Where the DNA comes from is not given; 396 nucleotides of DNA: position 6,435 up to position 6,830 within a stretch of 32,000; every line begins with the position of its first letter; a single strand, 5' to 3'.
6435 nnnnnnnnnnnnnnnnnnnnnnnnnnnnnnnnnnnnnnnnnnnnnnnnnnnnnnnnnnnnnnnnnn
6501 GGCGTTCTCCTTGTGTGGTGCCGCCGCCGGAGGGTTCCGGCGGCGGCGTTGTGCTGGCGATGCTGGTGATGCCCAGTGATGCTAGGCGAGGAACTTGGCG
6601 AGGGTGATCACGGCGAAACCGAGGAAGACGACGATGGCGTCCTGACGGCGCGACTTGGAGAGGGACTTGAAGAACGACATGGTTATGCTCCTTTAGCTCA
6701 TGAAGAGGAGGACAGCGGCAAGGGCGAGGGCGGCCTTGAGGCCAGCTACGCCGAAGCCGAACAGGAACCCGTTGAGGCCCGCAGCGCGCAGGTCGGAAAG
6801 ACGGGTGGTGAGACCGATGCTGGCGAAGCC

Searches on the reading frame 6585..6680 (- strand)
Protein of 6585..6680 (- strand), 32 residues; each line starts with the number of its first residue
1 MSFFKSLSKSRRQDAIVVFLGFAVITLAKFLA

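Call 55: search_protein_families(library=pfam, proteins=[window:6585-6680:-], max_evalue=1)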
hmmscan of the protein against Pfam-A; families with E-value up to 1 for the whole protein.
seq(32 aa): 0 families

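Call 71: search_protein_families(library=ncbifam, proteins=[window:6585-6680:-], max_evalue=0.1)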
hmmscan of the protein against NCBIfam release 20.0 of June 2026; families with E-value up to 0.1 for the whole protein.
seq(32 aa): 0 families
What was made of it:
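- Tried and rejected: Pfam and NCBIfam gave no family (calls 55, 71).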
